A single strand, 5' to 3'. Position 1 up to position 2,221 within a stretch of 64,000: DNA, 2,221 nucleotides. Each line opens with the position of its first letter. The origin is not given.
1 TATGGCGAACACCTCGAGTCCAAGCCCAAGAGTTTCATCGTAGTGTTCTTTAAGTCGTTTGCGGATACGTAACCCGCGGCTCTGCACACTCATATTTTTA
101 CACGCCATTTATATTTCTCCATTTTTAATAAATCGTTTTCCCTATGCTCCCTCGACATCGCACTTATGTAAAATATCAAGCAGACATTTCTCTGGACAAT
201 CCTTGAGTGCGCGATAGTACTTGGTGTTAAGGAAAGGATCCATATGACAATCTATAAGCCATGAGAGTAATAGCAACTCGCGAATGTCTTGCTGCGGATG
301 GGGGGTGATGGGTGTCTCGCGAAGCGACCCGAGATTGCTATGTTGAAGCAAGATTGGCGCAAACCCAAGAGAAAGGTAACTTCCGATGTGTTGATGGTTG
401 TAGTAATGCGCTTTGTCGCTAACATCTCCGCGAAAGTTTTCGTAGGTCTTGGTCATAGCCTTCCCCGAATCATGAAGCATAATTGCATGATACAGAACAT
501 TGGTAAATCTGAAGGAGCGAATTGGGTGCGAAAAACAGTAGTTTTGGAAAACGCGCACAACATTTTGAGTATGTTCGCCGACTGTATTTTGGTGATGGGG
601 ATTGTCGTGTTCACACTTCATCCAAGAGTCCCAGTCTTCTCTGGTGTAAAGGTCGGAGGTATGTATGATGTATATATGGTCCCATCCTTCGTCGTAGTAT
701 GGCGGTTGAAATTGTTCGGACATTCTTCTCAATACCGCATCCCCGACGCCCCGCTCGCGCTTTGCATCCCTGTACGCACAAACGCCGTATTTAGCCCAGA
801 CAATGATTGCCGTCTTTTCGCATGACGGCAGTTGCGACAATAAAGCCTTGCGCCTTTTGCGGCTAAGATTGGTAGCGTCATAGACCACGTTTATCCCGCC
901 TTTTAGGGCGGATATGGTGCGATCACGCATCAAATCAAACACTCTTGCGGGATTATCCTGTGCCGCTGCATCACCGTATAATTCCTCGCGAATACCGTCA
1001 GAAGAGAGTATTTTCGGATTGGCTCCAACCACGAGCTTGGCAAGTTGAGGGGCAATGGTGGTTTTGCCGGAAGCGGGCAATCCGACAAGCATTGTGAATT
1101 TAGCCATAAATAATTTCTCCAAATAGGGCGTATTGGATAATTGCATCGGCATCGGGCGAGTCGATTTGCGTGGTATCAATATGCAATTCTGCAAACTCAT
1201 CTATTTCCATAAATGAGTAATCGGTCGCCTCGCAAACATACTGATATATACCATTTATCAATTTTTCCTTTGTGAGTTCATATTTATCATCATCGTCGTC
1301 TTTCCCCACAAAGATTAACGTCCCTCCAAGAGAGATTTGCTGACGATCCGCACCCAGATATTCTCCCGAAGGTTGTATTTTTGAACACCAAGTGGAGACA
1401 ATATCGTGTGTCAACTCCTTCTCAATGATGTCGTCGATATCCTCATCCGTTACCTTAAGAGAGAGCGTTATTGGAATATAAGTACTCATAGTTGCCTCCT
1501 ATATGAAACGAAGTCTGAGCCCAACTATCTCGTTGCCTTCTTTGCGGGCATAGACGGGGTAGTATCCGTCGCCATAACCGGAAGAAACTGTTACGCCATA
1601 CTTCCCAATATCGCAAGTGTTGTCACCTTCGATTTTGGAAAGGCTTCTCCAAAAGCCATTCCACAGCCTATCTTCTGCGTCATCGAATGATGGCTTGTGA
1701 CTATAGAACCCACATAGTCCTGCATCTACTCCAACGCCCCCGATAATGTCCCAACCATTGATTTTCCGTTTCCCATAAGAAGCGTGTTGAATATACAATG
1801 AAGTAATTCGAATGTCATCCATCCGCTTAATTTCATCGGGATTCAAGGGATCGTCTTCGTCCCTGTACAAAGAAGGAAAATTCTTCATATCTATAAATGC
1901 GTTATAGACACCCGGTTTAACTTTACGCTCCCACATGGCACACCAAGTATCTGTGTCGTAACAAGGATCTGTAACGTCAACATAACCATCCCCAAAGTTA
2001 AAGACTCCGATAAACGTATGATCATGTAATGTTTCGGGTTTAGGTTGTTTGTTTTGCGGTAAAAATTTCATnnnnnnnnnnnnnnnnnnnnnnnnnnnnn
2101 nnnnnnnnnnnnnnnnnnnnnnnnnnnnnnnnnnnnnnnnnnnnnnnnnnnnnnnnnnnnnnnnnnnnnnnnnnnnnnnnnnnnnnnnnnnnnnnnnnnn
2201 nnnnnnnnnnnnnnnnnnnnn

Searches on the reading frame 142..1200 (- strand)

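Call 3: search_protein_families(library=pfam, proteins=[window:142-1200:-], max_evalue=0.01)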
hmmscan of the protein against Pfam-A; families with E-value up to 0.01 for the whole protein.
window:142-1200:- (352 aa): 5 families
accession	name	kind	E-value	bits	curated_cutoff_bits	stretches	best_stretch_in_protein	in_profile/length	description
PF13671.12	AAA_33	-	1e-19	71.7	27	1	36-167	2-143/143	AAA domain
PF01591.24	6PF2K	-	3.3e-06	27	27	1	37-127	17-122/223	6-phosphofructo-2-kinase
PF08433.16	KTI12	-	3.6e-06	27.1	22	1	37-175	5-148/271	Chromatin associated protein KTI12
PF01583.26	APS_kinase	-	0.0047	17.4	21.1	1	37-147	6-120/152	Adenylylsulphate kinase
PF13238.12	AAA_18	-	0.0081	17.1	29.4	0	38-100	3-64/128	AAA domain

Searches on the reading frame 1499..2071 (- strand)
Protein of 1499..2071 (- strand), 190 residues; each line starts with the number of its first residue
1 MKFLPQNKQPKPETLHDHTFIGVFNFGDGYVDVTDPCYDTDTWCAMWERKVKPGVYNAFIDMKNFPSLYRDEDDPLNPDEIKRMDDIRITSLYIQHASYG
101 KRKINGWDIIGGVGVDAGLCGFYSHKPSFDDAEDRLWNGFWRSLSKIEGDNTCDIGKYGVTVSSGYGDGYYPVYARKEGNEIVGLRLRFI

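Call 3: search_protein_families(library=pfam, proteins=[window:1499-2071:-], max_evalue=0.01)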
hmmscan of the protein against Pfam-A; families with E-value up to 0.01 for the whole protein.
window:1499-2071:- (190 aa): 1 family
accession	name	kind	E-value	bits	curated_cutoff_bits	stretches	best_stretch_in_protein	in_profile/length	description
PF14025.11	DUF4241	-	7.8e-06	26.6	27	1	110-183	83-185/189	Protein of unknown function (DUF4241)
